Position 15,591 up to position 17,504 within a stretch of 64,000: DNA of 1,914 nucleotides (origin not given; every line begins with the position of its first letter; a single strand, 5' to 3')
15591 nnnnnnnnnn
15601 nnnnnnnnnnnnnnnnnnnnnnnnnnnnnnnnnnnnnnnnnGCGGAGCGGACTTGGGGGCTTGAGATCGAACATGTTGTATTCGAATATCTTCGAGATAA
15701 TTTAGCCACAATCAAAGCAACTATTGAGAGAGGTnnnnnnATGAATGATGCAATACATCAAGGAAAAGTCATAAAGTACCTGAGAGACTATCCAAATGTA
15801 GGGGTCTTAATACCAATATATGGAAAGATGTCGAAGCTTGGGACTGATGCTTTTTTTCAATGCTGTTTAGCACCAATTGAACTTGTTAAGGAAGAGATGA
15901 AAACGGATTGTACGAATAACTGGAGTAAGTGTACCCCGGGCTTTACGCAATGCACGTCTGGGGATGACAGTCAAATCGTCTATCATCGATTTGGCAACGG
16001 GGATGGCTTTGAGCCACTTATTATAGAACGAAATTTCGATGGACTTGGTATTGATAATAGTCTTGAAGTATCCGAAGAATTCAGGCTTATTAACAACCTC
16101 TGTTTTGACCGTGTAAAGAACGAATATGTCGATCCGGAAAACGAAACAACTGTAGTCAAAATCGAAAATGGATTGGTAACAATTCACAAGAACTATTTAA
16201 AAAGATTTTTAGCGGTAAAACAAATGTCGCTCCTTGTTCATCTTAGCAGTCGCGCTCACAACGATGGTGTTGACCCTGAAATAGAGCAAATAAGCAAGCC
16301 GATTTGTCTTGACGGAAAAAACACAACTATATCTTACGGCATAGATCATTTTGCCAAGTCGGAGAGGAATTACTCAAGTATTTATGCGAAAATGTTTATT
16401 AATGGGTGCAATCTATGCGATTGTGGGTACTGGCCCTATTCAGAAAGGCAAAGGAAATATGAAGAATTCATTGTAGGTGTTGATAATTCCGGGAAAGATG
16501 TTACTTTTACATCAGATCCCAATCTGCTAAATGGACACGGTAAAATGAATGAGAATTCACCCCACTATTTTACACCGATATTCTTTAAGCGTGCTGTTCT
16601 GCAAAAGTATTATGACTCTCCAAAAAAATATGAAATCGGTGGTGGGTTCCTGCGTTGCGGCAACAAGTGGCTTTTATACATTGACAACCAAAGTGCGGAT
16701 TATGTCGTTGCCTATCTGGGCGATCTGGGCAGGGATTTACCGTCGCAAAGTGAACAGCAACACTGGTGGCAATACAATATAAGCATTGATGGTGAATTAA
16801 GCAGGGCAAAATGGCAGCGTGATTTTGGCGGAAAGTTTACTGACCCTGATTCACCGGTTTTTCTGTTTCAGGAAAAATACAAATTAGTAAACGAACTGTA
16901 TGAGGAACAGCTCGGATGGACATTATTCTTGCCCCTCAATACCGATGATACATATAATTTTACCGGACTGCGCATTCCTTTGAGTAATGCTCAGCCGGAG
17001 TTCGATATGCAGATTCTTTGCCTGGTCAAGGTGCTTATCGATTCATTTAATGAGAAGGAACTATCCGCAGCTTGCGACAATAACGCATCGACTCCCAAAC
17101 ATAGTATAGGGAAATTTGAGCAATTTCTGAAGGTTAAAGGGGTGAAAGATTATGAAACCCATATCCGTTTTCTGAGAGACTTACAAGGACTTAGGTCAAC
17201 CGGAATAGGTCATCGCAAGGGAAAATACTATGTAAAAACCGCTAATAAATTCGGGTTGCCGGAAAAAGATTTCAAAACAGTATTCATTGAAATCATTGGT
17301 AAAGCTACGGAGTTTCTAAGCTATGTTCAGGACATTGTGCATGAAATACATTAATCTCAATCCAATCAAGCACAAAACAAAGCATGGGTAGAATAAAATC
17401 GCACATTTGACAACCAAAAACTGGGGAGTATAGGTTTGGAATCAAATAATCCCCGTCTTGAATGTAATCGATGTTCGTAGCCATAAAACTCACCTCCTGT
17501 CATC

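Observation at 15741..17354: Orphan 537-aa protein after hsdR with a C-terminal Rx5H motif (possible HEPN-type effector)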

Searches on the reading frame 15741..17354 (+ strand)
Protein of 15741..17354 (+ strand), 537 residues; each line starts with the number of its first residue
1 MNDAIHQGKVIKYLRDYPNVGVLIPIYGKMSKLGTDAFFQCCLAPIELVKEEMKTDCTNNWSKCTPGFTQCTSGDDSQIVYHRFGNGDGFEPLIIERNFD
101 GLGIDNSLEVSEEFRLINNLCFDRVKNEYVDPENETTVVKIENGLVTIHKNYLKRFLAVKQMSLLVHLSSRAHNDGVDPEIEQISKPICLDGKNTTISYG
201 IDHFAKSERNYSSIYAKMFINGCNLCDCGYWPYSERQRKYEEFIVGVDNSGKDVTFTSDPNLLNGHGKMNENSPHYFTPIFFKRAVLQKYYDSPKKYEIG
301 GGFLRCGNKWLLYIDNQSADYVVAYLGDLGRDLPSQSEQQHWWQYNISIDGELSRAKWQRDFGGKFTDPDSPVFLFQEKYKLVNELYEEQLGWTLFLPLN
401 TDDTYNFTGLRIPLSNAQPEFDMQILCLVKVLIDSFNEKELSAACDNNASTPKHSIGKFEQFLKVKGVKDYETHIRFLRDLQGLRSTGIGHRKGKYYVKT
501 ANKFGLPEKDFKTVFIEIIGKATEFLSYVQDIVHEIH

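Call 3: search_protein_families(library=pfam, proteins=[window:15741-17354:+], max_evalue=1)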
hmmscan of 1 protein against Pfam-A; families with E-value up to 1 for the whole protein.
window:15741-17354:+ (537 aa): 1 family
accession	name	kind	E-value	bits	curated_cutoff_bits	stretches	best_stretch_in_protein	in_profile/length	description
PF19958.5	EAD6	-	0.035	14.7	27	1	427-450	9-32/75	Effector-associated domain 6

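Call 4: search_protein_families(library=padloc, proteins=[window:15741-17354:+], max_evalue=1)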
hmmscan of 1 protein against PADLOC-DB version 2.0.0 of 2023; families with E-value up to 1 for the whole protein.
window:15741-17354:+ (537 aa): 0 families
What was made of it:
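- On Known or candidate defence systems in PADLOC-DB v2: The window protein matched 0 families (call 4).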

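Call 5: search_protein_families(library=ncbifam, proteins=[window:15741-17354:+], max_evalue=1)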
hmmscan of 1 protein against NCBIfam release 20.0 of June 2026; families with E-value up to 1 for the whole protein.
window:15741-17354:+ (537 aa): 0 families
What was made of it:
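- Checked: No curated family (Pfam, NCBIfam, PADLOC) matches (calls 3-5).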

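Call 7: find_homologous_proteins(query=window:15741-17354:+, max_evalue=0.001)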
Query window:15741-17354:+ (537 aa): 1336 proteins with E <= 0.001 among 5257 candidates; the best 120 are listed.
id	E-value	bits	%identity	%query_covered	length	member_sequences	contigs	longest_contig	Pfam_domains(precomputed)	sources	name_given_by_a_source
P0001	0.0e+0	1271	100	100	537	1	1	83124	-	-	-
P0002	4.6e-218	743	59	100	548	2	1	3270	-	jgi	jgi:hypothetical protein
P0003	5.8e-191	654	54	100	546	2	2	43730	-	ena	-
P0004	3.8e-183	628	52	99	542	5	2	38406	-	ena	-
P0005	1.5e-179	616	68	73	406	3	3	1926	-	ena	-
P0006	4.6e-177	608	50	99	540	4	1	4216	-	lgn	-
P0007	3.0e-175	602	50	99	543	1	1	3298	-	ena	-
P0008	4.9e-175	601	50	99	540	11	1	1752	-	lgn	-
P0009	5.1e-175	601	49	99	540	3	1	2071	-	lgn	-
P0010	9.8e-175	600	50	99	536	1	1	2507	-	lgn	-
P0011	1.5e-174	600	49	98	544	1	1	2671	-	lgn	-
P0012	5.3e-174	598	48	100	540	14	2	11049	-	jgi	jgi:hypothetical protein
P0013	4.4e-171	588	51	99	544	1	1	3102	-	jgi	jgi:hypothetical protein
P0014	6.6e-171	588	49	99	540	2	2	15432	-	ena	-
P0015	2.8e-169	582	50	99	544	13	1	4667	-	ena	-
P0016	2.2e-168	579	51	99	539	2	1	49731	-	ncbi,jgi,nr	ncbi:MAG TPA: hypothetical protein GXZ91_08245 [Christensenellaceae bacterium]|nr:hypothetical prote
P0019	1.9e-163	563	49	98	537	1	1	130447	-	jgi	-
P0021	3.5e-163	562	47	99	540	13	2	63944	-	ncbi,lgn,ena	-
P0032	2.6e-149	516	45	100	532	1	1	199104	-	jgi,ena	-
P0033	2.7e-145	503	45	100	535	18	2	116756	-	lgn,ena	-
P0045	1.1e-134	468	43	98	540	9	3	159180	-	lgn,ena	-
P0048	4.8e-134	466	43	99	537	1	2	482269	-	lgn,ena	-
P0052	2.0e-132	461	42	98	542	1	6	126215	-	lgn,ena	-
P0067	1.1e-131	458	41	98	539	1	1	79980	-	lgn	-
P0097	1.3e-129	451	41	99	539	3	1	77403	-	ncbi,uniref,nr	ncbi:hypothetical protein [Lacrimispora algidixylanolytica]|uniref:Uncharacterized protein n=1 Tax=L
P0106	6.1e-129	449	41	99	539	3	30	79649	-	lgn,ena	-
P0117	8.4e-126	439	40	98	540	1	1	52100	-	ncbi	-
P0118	8.8e-126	439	43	95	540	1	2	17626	-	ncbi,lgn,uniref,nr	ncbi:MAG TPA: hypothetical protein DDY58_15360 [Terrisporobacter glycolicus]|uniref:hypothetical pro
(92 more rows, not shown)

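Call 14: search_solved_structures(query=A2, max_evalue=10, show_alignments=3)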
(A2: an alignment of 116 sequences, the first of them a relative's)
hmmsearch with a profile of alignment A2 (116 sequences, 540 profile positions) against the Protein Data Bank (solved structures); distinct sequences matched with E-value up to 10: 1.
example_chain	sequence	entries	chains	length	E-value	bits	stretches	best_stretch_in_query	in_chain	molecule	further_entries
2eap_A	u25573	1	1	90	0.36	12.6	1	370-419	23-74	Lymphocyte cytosolic protein 2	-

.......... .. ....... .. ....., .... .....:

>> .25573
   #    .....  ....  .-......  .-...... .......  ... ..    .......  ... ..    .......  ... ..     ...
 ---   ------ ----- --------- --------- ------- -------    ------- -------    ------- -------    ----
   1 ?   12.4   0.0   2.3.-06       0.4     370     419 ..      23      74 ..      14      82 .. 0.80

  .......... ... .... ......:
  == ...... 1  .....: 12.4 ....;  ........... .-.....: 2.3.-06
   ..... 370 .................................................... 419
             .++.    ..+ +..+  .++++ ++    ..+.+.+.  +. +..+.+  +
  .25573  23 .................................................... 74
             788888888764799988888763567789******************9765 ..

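Call 15: find_encoding_contigs(protein=P0048, flank=10000, max_places=2)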
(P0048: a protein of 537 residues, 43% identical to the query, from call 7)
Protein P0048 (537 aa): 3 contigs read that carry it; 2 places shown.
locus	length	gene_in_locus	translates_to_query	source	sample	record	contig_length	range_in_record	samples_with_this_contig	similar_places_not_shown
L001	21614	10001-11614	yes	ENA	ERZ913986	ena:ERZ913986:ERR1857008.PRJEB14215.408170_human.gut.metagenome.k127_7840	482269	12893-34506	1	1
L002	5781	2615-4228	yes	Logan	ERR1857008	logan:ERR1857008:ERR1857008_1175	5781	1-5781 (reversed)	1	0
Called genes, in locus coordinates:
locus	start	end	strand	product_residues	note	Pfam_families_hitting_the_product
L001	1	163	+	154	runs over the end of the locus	PF00588:SpoU_methylase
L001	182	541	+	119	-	PF01242:PTPS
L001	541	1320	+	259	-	PF02649:GCHY-1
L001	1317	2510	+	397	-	PF00809:Pterin_bind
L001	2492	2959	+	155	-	PF01288:HPPK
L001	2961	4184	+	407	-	PF05673:DUF815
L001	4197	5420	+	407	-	PF01546:Peptidase_M20, PF07687:M20_dimer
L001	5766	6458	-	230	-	PF08713:DNA_alkylation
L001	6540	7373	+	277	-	PF01261:AP_endonuc_2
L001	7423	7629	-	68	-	PF08984:DUF1858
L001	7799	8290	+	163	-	PF04073:tRNA_edit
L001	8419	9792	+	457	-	PF01938:TRAM, PF05958:tRNA_U5-meth_tr, PF02475:TRM5-TYW2_MTfase (weak), PF03602:Cons_hypoth95, PF05175:MTS (weak), PF09445:Methyltransf_15 (weak), PF13649:Methyltransf_25, PF13847:Methyltransf_31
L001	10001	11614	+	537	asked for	-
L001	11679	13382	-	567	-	PF10991:Enc34_ssDNA-bd, PF00239:Resolvase, PF07508:Recombinase, PF13408:Zn_ribbon_recom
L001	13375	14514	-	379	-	PF10926:DUF2800, PF12705:PDDEXK_1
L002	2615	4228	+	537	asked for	-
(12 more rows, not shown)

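Call 16: find_encoding_contigs(protein=P0032, flank=10000, max_places=2)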
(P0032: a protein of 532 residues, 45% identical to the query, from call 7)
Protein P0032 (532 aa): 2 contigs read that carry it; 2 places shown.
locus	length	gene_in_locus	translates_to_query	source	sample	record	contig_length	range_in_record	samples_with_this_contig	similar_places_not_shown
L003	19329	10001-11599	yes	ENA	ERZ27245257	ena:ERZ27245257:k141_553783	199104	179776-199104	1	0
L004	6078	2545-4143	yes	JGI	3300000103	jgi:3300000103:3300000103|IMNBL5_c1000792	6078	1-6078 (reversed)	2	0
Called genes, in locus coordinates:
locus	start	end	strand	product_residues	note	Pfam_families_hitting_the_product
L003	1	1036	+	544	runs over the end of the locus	PF01368:DHH, PF00571:CBS, PF07085:DRTGG, PF00571:CBS, PF02833:DHHA2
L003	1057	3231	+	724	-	PF00580:UvrD-helicase, PF13245:AAA_19, PF13604:AAA_30 (faint), PF13361:UvrD_C, PF13538:UvrD_C_2, PF21196:PcrA_UvrD_tudor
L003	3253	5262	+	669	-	PF22745:Nlig-Ia, PF01653:DNA_ligase_aden, PF03120:OB_DNA_ligase, PF03119:DNA_ligase_ZBD (weak), PF12826:HHH_2, PF00533:BRCT, PF12738:PTCB-BRCT (weak), PF16589:BRCT_2 (weak), +1 more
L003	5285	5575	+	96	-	PF02686:GatC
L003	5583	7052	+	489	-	PF01425:Amidase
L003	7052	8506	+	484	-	PF02934:GatB_N, PF02637:GatB_Yqey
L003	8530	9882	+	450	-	PF01938:TRAM, PF05958:tRNA_U5-meth_tr, PF03602:Cons_hypoth95 (weak), PF05175:MTS, PF08241:Methyltransf_11 (weak), PF09445:Methyltransf_15, PF13649:Methyltransf_25, PF13847:Methyltransf_31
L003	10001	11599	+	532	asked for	-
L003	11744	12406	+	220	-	PF03167:UDG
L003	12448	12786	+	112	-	PF08274:Zn_Ribbon_YjdM, PF03831:YjdM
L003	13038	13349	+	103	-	-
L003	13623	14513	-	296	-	PF04055:Radical_SAM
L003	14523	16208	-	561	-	PF02540:NAD_synthase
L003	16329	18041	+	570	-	PF02310:B12-binding, PF04055:Radical_SAM, PF13311:DUF4080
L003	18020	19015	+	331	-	PF04055:Radical_SAM, PF16199:Radical_SAM_C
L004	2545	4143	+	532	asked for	-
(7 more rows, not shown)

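Call 17: find_encoding_contigs(protein=P0019, flank=10000, max_places=2)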
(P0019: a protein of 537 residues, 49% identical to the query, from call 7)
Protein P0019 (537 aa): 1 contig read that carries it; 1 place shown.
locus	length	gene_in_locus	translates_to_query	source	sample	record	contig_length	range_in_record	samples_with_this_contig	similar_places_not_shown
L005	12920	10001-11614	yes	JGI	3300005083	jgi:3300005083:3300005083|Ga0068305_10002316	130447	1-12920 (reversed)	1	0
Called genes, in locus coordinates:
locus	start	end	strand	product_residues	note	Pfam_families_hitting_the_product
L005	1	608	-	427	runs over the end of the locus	PF02403:Seryl_tRNA_N, PF00587:tRNA-synt_2b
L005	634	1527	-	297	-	PF02195:ParB_N, PF17762:HTH_ParB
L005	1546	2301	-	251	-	PF00142:Fer4_NifH (weak), PF01656:CbiA, PF02374:ArsA_ATPase (weak), PF06564:CBP_BcsQ, PF09140:MipZ, PF10609:ParA, PF13614:AAA_31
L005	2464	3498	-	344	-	PF03418:Peptidase_A25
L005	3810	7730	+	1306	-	PF25596:CPSase_L_D1, PF02786:CPSase_L_D2, PF07478:Dala_Dala_lig_C, PF02787:CPSase_L_D3, PF25596:CPSase_L_D1, PF02655:ATP-grasp_3, PF02786:CPSase_L_D2, PF02142:MGS, +7 more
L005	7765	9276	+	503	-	PF00117:GATase, PF07722:Peptidase_C26 (faint), PF02540:NAD_synthase (weak), PF00958:GMP_synt_C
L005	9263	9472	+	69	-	PF21818:DUF6884 (weak)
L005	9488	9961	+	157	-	-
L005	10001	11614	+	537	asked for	-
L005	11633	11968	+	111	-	PF19789:DUF6273 (weak)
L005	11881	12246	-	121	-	-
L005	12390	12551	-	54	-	-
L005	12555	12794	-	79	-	-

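Call 19: find_encoding_contigs(protein=P0045, flank=10000, max_places=3)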
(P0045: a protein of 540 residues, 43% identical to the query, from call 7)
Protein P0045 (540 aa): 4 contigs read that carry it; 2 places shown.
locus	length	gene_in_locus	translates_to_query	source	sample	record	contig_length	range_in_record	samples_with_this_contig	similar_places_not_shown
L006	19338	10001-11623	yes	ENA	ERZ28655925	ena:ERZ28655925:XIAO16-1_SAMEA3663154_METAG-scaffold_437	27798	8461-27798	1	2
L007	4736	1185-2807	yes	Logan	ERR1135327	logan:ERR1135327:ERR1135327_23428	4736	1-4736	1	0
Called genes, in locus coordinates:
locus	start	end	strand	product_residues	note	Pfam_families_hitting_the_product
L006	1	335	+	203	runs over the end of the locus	-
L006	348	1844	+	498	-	PF00004:AAA, PF17862:AAA_lid_3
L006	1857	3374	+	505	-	-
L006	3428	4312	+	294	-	PF13091:PLDc_2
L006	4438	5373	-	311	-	PF07751:Abi_2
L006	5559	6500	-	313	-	-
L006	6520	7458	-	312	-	-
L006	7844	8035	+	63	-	-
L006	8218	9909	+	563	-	PF00239:Resolvase, PF07508:Recombinase, PF13408:Zn_ribbon_recom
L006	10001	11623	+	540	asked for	-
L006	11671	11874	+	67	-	-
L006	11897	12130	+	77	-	-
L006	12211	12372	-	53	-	PF19891:DUF6364 (weak), PF07878:RHH_5 (weak)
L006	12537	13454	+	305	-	PF02368:Big_2 (weak)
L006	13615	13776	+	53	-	-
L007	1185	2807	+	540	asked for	-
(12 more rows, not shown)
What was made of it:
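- Closest known: Abi2/AbiD/AbiF and ApeA-type HEPN abortive-infection proteins embedded in R-M operons. Same: An Abi_2 gene lies in the same island as one homolog (call 19).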

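Call 20: find_encoding_contigs(protein=P0033, flank=10000, max_places=2)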
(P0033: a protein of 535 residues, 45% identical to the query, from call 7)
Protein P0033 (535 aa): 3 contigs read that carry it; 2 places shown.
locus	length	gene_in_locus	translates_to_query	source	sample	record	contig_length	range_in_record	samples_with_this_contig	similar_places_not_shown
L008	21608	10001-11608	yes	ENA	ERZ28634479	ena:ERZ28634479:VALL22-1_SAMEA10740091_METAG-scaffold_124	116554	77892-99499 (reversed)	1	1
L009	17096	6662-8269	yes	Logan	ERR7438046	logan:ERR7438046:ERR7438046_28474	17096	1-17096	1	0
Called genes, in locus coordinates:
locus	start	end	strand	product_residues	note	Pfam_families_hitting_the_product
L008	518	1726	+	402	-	PF00395:SLH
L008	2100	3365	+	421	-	PF00395:SLH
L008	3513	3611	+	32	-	-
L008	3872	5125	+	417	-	PF00395:SLH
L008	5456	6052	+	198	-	PF01569:PAP2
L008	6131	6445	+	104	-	-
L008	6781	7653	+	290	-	PF06180:CbiK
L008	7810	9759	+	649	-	PF00884:Sulfatase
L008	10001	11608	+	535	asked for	-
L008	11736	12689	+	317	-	PF01073:3Beta_HSD, PF01370:Epimerase, PF02719:Polysacc_synt_2, PF04321:RmlD_sub_bind, PF07993:NAD_binding_4, PF16363:GDP_Man_Dehyd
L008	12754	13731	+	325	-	PF00535:Glycos_transf_2, PF10111:Glyco_tranf_2_2, PF13641:Glyco_tranf_2_3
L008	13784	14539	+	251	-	PF00535:Glycos_transf_2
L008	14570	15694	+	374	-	-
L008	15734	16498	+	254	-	PF01755:Glyco_transf_25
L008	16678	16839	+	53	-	-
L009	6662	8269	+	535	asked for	-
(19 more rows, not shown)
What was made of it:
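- About a third of neighbourhoods are plain housekeeping (calls 16, 17, 20).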

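Call 22: find_encoding_contigs(protein=P0052, flank=10000, max_places=3)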
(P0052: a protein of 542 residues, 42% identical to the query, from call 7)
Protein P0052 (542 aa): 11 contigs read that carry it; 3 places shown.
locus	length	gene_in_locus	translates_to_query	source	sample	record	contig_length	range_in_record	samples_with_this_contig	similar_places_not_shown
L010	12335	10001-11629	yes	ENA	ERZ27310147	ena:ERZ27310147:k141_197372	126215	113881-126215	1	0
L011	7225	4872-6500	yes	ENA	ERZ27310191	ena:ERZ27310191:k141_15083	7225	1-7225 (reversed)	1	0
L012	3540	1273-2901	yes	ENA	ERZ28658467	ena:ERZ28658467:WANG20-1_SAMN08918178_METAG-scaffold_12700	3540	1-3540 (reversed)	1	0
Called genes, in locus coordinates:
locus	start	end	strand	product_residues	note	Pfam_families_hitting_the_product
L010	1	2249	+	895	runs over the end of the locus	PF13401:AAA_22 (faint), PF07728:AAA_5, PF28529:McrB_lid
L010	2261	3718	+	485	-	PF10117:McrBC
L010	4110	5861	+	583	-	-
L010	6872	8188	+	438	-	PF00078:RVT_1, PF08388:GIIM (weak)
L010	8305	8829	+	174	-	PF02525:Flavodoxin_2, PF03358:FMN_red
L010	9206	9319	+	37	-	-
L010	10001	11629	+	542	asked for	-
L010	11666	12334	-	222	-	?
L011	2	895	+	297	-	?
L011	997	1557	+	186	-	-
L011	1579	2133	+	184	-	-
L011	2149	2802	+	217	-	PF00005:ABC_tran, PF02463:SMC_N (faint), PF13304:AAA_21 (faint)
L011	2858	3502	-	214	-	PF05857:TraX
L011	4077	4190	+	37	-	-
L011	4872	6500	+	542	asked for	-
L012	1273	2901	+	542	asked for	-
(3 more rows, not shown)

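Call 23: find_encoding_contigs(protein=P0097, flank=10000, max_places=2)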
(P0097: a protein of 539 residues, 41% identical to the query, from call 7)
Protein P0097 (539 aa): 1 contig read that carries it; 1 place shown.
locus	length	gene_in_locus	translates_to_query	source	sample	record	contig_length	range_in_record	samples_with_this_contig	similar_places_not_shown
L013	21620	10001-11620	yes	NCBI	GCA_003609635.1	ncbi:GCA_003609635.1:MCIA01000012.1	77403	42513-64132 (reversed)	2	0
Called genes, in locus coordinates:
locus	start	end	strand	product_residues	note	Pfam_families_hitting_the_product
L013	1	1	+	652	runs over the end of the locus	-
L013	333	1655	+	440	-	PF05977:MFS_3, PF07690:MFS_1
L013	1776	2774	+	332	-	PF16138:DUF4846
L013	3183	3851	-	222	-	PF12822:ECF_trnsprt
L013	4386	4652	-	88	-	PF13683:rve_3, PF13333:rve_2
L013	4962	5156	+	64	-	PF01361:Tautomerase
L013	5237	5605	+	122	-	PF24038:DUF7347 (weak), PF01638:HxlR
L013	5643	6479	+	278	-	PF00037:Fer4 (weak), PF12797:Fer4_2 (faint), PF12837:Fer4_6 (faint), PF13237:Fer4_10, PF13484:Fer4_16 (faint), PF12838:Fer4_7 (weak), PF13187:Fer4_9, PF00881:Nitroreductase, +3 more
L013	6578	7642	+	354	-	PF00724:Oxidored_FMN, PF01207:Dus (weak), PF00977:His_biosynth (weak)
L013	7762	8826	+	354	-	PF01408:GFO_IDH_MocA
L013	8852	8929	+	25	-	PF19778:RE_endonuc (weak)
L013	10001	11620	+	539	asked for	-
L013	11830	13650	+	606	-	-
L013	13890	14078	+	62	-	-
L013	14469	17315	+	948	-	PF07693:KAP_NTPase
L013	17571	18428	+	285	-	PF13676:TIR_2 (weak)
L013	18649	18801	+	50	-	-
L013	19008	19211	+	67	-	-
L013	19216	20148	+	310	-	PF02086:MethyltransfD12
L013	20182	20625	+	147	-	-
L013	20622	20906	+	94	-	-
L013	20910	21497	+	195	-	-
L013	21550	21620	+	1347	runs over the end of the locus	PF00395:SLH (weak), PF00801:PKD (faint), PF24312:Ig-like_POM152 (faint), PF19077:Big_13 (faint)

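Call 24: predict_structure(alignment_id=A2)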
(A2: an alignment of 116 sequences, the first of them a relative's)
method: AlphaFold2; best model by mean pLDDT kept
length: 537 residues; sequences in the alignment: 116
mean_pLDDT: 89.6   pTM: 0.74
mean pLDDT of the five models: 89.6, 89.0, 88.7, 87.6, 87.4
residues with pLDDT >= 90: 354; 70-90: 154; 50-70: 28; < 50: 1
segments of 3 or more residues with pLDDT < 50: none
pLDDT, mean of each block of 10 residues (from residue 1): 74 92 95 91 94 86 79 80 84 91 91 94 95 92 95 96 96 85 86 91 83 94 90 78 94 94 73 90 96 90 90 95 96 89 96 95 92 96 96 92 86 89 94 94 74 87 91 96 81 73 88 95 97 90
secondary structure, 60 per line:
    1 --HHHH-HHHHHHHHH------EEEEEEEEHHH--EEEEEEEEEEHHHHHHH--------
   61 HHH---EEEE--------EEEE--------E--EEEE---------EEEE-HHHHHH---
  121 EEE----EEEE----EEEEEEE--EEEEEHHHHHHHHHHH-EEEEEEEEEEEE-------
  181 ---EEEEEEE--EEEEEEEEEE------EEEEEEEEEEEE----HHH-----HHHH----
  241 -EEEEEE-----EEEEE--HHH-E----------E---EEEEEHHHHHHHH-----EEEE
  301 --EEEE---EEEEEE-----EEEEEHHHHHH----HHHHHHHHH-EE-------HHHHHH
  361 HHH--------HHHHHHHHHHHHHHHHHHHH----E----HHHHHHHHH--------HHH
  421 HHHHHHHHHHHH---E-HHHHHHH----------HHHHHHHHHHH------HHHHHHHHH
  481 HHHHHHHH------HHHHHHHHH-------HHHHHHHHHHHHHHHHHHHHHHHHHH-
elements in order: H3-6 H8-16 E23-30 E36-45 H46-52 E67-70 E79-82 E94-97 E107-110 H112-117 E121-123 E128-131 E136-142 E145-149 H150-160 E162-173 E184-190 E193-202 E209-220 H233-236 E242-247 E253-257 E279-283 H284-291 E297-300 E303-306 E310-315 E321-325 H326-331 H336-344 H355-363 H372-391 H401-409 H418-432 H438-444 H455-465 H472-488 H495-503 H511-536
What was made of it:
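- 15741..16775 (+): N-terminal beta-rich region (aa 1-345) of unknown fold. Conserved E109, E113, K217, D301, D315, D328, E338 and W342. Proposed sensor/regulatory region; a second catalytic domain is not excluded. AlphaFold2 secondary structure, pLDDT mostly >85 (call 24).
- On PrrC/RloC anticodon nucleases: The N-terminal region is predicted to be beta-rich (call 24).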

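Call 26: search_protein_representatives(alignment_id=A2)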
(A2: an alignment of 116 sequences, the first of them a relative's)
Query: 116 sequences, 540 profile positions. Proteins with E-value up to 0.001 (for the whole library): 2256; up to 1e-10: 1741; up to 1e-30: 906. The best 150 are listed.
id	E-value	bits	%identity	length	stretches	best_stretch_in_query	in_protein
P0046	4.6e-255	863.8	-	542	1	1-538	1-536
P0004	2.2e-252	855.0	-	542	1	3-539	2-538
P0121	1.2e-199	681.0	-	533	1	1-536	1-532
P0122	8.1e-195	665.0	-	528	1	1-534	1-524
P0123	1.2e-194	664.4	-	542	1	1-539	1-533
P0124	4.6e-176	603.1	-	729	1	1-535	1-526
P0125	5.8e-169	579.7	-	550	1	1-537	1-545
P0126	5.0e-165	566.7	-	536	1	3-538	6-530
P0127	3.6e-163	560.5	-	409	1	1-412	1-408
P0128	8.4e-161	552.7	-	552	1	5-533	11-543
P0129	6.7e-159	546.4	-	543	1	4-533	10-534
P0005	9.7e-159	545.9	-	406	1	146-536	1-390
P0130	4.7e-157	540.3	-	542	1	3-533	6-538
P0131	1.1e-156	539.1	-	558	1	6-535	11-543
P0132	8.9e-156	536.1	-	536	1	5-534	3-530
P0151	3.0e-137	475.0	-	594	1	4-531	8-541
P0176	2.3e-130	452.3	-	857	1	5-534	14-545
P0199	4.6e-124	431.5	-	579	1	23-538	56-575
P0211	4.5e-121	421.6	-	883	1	6-534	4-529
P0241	7.2e-115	401.1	-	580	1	6-534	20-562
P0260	1.6e-111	390.1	-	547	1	32-510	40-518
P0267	4.1e-110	385.4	-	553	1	5-534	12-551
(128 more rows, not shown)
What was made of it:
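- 15741..17354 (+): CDS of the 537-aa protein (stop codon included), a member of a large unnamed family. 1,336 homolog clusters (call 7) and 2,256 50%-clusters (call 26).
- Checked: There are 1,336 homolog clusters at 90% identity and 2,256 at 50% identity (calls 7, 26).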
